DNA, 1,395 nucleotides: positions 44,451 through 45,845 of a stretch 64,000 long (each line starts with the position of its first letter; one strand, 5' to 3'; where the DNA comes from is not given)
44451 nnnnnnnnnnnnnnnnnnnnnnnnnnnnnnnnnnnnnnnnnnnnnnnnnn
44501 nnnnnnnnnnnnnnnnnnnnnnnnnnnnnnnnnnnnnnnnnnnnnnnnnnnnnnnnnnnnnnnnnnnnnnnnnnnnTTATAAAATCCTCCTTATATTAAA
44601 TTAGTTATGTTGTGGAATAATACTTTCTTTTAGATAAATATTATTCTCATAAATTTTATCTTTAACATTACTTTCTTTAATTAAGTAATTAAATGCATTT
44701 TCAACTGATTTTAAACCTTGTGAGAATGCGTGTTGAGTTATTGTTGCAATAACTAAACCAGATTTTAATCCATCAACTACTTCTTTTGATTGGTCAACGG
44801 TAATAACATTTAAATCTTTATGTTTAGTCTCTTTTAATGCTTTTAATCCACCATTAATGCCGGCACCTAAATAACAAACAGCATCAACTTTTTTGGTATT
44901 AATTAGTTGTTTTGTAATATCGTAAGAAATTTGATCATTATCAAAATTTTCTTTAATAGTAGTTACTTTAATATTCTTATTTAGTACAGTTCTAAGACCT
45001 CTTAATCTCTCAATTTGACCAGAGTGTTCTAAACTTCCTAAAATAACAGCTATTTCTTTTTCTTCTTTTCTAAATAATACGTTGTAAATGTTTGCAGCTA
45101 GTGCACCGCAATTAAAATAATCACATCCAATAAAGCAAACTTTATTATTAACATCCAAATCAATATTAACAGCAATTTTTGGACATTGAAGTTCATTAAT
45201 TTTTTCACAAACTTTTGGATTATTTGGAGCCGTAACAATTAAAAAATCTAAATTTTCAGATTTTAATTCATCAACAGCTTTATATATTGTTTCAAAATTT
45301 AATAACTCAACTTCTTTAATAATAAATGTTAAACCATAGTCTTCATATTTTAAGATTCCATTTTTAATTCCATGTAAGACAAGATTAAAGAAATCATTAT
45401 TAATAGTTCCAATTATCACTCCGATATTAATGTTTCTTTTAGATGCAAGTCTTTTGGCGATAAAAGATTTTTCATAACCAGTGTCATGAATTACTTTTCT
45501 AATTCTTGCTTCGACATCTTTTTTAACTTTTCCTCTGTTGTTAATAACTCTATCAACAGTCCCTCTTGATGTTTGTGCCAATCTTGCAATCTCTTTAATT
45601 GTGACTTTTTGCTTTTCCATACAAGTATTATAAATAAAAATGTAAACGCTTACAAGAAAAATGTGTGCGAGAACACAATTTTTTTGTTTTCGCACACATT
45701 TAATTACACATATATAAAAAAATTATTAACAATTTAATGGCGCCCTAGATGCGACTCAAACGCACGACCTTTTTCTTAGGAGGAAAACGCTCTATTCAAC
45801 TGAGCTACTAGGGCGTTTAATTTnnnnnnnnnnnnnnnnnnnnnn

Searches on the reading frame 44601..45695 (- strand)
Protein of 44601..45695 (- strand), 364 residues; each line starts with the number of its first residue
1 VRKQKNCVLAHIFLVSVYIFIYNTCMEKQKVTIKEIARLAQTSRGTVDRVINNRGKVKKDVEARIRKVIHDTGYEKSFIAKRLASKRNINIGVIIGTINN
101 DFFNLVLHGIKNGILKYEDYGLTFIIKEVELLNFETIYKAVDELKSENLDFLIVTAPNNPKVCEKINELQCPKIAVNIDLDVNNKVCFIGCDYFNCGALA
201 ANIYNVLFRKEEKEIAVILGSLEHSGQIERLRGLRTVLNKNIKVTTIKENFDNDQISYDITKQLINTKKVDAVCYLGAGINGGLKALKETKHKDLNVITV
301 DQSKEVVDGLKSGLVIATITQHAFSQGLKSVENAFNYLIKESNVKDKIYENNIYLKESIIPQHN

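Call 43: search_protein_families(library=ncbifam, proteins=[window:44601-45695:-], max_evalue=0.00001)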
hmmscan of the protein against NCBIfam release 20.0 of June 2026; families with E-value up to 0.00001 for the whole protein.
window:44601-45695:- (364 aa): 19 families
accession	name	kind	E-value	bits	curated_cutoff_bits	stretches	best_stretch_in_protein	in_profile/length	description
NF047341.1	lactose_RbsR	equivalog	5.7e-22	78.5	382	1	29-303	1-274/331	ribose utilization transcriptional repressor RbsR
TIGR01481.1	ccpA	equivalog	2.8e-21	76.3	442.35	1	30-304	2-276/330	catabolite control protein A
NF007075.0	PRK09526.1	subfamily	4.9e-21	75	340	1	26-353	1-325/358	LacI family DNA-binding transcriptional regulator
NF052440.1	TransRegGNTRPSEAE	equivalog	8.2e-20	71.1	400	1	28-266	3-233/333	HTH-type transcriptional regulator GntR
TIGR02417.1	fruct_sucro_rep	subfamily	4.9e-17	62.2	389.55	1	32-321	1-290/327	D-fructose-responsive transcription factor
NF047913.1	TransRegIdnR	equivalog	9.1e-16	58.1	500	1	26-241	1-208/331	DNA-binding transcriptional regulator IdnR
NF007743.0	PRK10423.1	equivalog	1.4e-14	54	531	1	31-252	2-221/330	ribose operon transcriptional repressor RbsR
NF007979.0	PRK10703.1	equivalog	2.7e-13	49.7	501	1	31-331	2-302/341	HTH-type transcriptional repressor PurR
TIGR02405.1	trehalos_R_Ecol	equivalog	3.1e-13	49.8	357.35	1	30-302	1-263/311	trehalose operon repressor TreR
NF051853.1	TransRegUriRCory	equivalog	4e-13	49.2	550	1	32-236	2-199/327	transcriptional regulator UriR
NF007449.0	PRK10014.1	subfamily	9.9e-13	47.8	310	1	26-238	2-208/342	Mal regulon transcriptional regulator MalI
NF008452.0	PRK11303.1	equivalog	3e-12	46.4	385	1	32-275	2-244/332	catabolite repressor/activator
TIGR02955.1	TMAO_TorT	equivalog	4.8e-10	39.2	310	1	165-344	74-260/295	TMAO reductase system periplasmic protein TorT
NF008269.0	PRK11041.1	equivalog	9.4e-10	38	436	1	28-192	7-167/342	DNA-binding transcriptional regulator CytR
NF008002.0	PRK10727.1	equivalog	2.1e-09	37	557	1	32-240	3-204/341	HTH-type transcriptional regulator GalR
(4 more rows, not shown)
